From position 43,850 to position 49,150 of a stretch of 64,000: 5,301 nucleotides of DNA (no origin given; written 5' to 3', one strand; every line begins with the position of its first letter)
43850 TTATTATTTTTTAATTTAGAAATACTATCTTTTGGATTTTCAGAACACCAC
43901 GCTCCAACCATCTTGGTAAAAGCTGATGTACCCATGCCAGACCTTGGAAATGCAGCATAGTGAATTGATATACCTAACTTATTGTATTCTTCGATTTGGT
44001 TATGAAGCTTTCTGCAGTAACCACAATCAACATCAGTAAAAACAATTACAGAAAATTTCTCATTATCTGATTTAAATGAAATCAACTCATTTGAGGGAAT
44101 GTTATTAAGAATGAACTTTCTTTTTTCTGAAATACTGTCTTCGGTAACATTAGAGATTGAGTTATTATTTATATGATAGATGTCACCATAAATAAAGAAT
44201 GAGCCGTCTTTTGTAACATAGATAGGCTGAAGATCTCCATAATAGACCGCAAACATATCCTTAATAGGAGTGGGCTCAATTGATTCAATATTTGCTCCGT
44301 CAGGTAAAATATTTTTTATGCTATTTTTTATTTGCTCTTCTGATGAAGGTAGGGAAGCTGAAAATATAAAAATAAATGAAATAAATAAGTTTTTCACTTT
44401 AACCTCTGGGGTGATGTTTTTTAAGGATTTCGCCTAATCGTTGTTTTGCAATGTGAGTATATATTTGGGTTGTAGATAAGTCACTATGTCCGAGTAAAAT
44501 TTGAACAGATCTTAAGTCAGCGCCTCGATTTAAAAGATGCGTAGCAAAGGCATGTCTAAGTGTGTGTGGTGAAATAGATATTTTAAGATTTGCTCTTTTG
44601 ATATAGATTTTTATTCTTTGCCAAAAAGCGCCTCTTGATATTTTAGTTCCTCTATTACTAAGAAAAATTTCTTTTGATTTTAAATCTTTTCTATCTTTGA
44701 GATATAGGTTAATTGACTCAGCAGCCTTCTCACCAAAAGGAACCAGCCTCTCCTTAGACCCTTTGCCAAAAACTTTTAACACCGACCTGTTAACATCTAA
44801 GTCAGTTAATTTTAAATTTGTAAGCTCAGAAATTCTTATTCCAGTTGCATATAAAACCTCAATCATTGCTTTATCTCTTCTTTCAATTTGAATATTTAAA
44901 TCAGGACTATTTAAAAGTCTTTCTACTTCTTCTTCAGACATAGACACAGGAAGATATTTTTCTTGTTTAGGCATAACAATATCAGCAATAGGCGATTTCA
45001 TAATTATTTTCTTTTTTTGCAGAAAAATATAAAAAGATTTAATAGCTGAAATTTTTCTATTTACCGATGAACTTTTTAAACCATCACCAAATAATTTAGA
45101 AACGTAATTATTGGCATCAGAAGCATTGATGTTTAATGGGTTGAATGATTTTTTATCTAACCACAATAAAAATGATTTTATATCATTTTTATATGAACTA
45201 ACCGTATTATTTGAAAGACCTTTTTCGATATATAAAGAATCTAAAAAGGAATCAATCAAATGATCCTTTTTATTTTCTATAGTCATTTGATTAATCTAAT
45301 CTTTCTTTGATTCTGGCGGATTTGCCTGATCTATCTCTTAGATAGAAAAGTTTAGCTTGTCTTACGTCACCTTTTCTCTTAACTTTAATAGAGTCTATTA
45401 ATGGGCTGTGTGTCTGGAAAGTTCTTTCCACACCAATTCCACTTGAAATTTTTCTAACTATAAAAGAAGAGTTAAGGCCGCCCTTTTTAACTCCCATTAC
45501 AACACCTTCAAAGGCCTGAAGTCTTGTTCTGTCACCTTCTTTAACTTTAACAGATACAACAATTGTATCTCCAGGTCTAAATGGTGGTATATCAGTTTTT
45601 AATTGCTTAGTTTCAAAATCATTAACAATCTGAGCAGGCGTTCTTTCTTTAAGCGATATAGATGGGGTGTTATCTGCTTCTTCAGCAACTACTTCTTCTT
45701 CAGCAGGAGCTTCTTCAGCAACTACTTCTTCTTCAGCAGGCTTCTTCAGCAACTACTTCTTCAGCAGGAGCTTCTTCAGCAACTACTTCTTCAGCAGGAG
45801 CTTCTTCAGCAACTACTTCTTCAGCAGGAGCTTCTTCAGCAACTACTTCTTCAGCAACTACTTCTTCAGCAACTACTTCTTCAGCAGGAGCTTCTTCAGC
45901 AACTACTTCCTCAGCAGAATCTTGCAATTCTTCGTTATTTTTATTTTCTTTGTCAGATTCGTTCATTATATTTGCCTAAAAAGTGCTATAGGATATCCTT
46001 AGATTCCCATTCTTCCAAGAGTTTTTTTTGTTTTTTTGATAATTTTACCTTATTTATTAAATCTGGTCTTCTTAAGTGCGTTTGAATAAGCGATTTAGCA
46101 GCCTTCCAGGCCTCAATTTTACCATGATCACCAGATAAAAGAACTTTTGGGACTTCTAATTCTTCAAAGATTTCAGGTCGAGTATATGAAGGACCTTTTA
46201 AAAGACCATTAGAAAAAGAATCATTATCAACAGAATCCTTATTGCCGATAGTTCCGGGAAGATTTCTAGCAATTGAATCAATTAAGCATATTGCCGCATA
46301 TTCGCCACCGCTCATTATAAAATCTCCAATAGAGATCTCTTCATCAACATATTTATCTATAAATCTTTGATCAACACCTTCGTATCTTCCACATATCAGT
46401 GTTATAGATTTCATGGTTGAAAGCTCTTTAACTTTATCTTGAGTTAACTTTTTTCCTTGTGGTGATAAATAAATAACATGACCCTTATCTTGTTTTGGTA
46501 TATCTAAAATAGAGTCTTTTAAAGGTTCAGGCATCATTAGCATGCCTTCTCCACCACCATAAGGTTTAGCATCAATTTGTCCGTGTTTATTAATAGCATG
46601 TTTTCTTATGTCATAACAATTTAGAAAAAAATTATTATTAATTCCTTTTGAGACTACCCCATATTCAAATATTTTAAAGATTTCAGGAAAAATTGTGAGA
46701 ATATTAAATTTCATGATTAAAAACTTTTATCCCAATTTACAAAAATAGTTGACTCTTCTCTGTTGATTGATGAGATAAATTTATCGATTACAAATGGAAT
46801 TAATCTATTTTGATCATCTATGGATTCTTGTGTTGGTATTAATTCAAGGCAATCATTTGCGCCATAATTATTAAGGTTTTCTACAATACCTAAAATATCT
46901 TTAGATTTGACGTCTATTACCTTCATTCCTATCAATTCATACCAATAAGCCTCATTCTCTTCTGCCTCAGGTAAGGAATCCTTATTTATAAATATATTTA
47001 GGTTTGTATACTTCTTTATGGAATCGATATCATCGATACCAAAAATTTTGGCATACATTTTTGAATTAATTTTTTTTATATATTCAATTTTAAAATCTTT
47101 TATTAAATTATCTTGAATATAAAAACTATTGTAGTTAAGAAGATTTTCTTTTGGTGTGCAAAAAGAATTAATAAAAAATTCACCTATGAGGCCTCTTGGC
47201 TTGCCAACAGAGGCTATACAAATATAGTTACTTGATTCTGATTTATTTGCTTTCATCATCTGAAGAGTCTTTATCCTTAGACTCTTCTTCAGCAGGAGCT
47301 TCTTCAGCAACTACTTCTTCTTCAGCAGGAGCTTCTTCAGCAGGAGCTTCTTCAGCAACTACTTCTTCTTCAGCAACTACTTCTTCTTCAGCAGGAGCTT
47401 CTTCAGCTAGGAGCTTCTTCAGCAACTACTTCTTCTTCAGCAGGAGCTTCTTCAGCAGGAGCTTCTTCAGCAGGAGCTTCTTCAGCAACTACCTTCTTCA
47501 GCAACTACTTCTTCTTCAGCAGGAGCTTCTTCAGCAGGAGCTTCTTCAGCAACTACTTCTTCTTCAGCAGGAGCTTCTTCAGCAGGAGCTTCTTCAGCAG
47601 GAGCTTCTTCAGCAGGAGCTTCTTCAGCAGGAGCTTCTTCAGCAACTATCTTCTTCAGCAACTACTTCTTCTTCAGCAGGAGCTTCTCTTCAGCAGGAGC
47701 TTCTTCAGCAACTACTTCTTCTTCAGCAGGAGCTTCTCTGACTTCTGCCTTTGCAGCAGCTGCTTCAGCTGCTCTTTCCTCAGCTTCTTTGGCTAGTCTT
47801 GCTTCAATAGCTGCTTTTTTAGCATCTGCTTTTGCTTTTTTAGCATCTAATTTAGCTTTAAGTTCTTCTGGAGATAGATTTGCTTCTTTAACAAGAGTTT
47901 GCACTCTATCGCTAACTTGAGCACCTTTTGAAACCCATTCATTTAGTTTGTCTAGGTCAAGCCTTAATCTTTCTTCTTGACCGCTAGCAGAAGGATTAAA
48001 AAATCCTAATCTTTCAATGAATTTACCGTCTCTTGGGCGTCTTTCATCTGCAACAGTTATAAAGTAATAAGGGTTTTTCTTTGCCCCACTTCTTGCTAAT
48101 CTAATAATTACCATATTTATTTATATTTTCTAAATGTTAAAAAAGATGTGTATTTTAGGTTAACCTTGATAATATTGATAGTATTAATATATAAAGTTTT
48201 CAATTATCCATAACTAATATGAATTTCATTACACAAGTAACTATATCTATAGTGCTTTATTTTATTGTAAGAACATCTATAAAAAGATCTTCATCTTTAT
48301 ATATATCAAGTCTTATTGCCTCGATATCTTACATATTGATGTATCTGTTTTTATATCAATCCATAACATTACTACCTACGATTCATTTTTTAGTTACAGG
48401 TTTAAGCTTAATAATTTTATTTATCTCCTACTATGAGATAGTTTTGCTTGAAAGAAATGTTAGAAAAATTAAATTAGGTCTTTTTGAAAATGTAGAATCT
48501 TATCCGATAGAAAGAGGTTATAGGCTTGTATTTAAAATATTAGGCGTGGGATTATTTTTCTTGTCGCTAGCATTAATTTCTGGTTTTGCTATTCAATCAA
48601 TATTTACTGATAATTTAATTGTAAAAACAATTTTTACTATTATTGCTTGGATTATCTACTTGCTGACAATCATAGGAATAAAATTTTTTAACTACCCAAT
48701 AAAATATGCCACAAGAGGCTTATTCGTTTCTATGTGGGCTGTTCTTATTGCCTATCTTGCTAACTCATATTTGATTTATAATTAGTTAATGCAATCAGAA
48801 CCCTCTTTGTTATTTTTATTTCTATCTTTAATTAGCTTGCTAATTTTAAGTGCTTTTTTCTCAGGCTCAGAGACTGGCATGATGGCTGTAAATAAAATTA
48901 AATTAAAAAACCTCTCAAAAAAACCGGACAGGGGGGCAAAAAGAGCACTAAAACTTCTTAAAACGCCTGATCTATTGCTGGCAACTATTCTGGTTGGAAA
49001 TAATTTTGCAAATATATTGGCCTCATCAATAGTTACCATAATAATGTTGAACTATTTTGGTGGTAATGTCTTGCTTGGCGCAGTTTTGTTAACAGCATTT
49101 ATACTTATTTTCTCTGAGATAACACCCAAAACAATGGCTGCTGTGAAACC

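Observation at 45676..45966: rplS (L19) has no start codon beside its conserved core; the only ATG lies upstream of a ~240-bp array of the same acidic repeat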

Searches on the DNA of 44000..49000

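Call 65: search_rna_families(source=window, start=44000, end=49000, threshold=evalue, max_evalue=1)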
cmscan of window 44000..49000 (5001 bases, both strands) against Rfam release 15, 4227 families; matches with E-value up to 1: 2.
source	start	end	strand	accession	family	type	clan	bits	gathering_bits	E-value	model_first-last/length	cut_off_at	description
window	47517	47597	+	RF03598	MIR6024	Gene; miRNA;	-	21.8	72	0.61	12-89/99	no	MIR6024 microRNA precursor family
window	45476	45527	-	RF01696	Chlorobi-1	Gene; sRNA;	-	17.2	50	0.45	1-67/67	no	Chlorobi-1 RNA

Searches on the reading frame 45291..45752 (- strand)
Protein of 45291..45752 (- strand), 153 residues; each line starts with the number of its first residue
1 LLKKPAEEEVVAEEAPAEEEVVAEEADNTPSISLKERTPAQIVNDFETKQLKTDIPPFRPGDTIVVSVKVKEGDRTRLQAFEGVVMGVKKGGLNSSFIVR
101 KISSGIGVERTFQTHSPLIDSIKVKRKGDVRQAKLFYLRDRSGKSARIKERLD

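Call 4: search_protein_families(library=pfam, proteins=[window:45291-45752:-])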
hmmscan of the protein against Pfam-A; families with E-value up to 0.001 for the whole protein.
window:45291-45752:- (153 aa): 1 family
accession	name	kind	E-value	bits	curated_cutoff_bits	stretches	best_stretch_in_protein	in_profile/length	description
PF01245.26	Ribosomal_L19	-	8.9e-47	158.1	22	1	42-151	2-111/111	Ribosomal protein L19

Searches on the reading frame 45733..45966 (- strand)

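Call 4: search_protein_families(library=pfam, proteins=[window:45733-45966:-])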
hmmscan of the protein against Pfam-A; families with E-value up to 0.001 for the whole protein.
window:45733-45966:- (77 aa): 1 family
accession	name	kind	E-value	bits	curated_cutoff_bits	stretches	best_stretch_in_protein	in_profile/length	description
PF07382.16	HC2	-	0.00059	20.4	40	1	19-74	57-112/194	Histone H1-like nucleoprotein HC2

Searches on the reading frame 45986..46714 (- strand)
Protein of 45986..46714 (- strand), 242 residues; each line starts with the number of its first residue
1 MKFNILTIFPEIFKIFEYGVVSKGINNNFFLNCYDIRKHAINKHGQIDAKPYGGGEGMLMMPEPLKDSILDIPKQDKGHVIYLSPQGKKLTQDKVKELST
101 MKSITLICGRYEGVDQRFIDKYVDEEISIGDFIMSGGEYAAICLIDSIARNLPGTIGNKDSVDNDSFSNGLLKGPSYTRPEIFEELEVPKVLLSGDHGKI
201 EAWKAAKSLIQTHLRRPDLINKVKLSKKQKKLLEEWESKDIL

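Call 4: search_protein_families(library=pfam, proteins=[window:45986-46714:-])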
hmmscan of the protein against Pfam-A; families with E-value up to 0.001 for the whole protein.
window:45986-46714:- (242 aa): 1 family
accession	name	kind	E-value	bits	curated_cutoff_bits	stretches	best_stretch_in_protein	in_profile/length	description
PF01746.26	tRNA_m1G_MT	-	2.6e-51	174.6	27.3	1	33-217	14-195/195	tRNA (Guanine-1)-methyltransferase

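Call 9: find_related_loci(query=window:45986-46714:-, collection=genome_contigs, flank=4000)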
Query window:45986-46714:- (242 aa) in genome_contigs; peptide patterns used: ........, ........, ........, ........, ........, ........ (x = any residue, [..] = any of these).
507 stretches matched a pattern; 204 encode a relative of the query (tblastn E <= 1e-3); the best 80 are kept; 80 distinct loci.
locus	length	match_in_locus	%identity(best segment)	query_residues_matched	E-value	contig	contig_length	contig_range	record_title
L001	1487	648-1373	90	1-242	6e-156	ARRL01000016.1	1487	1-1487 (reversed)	Gamma proteobacterium SCGC AAA168-P09 AAA168P9DRAFT_NODE-unique_16_len_1487.16_C, whole genome shotgun sequence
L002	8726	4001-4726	82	1-242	1e-130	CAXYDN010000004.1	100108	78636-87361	MAG: uncultured SAR86 cluster bacterium isolate FRAM_RAS_F4_10_1920_2-MAG_18 genome assembly, contig: FRAM_RAS_F4_10_192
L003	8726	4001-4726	78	1-242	2e-127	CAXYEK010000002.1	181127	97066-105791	MAG: uncultured SAR86 cluster bacterium isolate FRAM_RAS_F4_08_1718_2-MAG_1 genome assembly, contig: FRAM_RAS_F4_08_1718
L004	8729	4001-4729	78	1-242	1e-126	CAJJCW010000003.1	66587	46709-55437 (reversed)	MAG: SAR86 cluster bacterium SAR86B isolate FRAM18_bin313 genome assembly, contig: FRAM18_bin313-3, whole genome shotgun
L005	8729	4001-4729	75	1-242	5e-125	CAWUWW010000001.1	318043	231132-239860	MAG: uncultured SAR86 cluster bacterium isolate HER22_SIP_1000_bin_47 genome assembly, contig: HER22_SP_1000_bin_47-read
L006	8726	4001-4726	76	1-242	1e-122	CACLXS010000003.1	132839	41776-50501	uncultured SAR86 cluster bacterium isolate AG-917-O19 genome assembly, contig: AG-917-O19_NODE_3, whole genome shotgun s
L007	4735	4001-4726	76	1-242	1e-122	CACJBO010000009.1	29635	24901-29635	uncultured SAR86 cluster bacterium isolate AG-447-B02 genome assembly, contig: AG-447-B02_NODE_9, whole genome shotgun s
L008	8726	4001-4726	76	1-242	4e-122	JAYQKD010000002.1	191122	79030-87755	MAG: Gammaproteobacteria bacterium isolate SD4487_NP_maxbin_bins.tsv.003_sub contig_10981_pilon, whole genome shotgun se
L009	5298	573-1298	76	1-242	2e-122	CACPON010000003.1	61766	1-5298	MAG: uncultured SAR86 cluster bacterium isolate AG-447-J17 genome assembly, contig: AG-447-J17_NODE_3, whole genome shot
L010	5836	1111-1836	74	1-242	2e-121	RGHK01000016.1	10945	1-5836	MAG: Proteobacteria bacterium isolate WB7_3xC_029 contig_100_15, whole genome shotgun sequence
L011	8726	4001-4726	76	1-242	2e-121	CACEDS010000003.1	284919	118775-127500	uncultured SAR86 cluster bacterium isolate AG-390-L11 genome assembly, contig: AG-390-L11_NODE_3, whole genome shotgun s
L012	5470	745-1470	76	1-242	4e-121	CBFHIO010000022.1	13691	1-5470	MAG: Gammaproteobacteria bacterium isolate AGTU_284_bin_30_indper genome assembly, contig: AGTU_284_bin_30_indper_c22, w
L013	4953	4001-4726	76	1-242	6e-121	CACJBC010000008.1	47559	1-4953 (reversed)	uncultured SAR86 cluster bacterium isolate AG-914-O05 genome assembly, contig: AG-914-O05_NODE_8, whole genome shotgun s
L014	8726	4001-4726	76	1-242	2e-119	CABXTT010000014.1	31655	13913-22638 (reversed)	MAG: uncultured SAR86 cluster bacterium isolate AG-325-C22 genome assembly, contig: AG-325-C22_NODE_14, whole genome sho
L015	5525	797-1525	69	1-242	7e-111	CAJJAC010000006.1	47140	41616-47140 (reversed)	MAG: SAR86 cluster bacterium SAR86B isolate FRAM18_bin308 genome assembly, contig: FRAM18_bin308-6, whole genome shotgun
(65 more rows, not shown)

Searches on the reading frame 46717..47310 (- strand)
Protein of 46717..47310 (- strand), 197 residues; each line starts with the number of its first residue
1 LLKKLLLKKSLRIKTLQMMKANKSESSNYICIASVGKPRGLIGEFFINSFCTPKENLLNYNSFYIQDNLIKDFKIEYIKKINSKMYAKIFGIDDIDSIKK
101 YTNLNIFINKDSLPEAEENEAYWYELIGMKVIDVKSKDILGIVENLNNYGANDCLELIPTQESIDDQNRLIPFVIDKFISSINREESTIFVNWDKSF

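Call 4: search_protein_families(library=pfam, proteins=[window:46717-47310:-])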
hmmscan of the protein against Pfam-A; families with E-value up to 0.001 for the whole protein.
window:46717-47310:- (197 aa): 3 families
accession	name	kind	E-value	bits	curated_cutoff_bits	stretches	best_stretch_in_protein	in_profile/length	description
PF01782.24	RimM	-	1.3e-12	48.2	23.5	1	32-111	2-83/84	RimM N-terminal domain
PF24986.1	PRC_RimM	-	3.2e-08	33.5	27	1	123-193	1-65/69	RimM PRC barrel domain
PF05239.21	PRC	-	2e-05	24.9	21.2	1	118-192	1-72/78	PRC-barrel domain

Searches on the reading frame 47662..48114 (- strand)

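Call 4: search_protein_families(library=pfam, proteins=[window:47662-48114:-])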
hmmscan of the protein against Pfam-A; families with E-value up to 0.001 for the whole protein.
window:47662-48114:- (150 aa): 1 family
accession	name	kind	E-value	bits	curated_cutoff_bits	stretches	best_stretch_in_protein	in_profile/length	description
PF00886.24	Ribosomal_S16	-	4.3e-23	81.5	27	1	8-68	1-62/62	Ribosomal protein S16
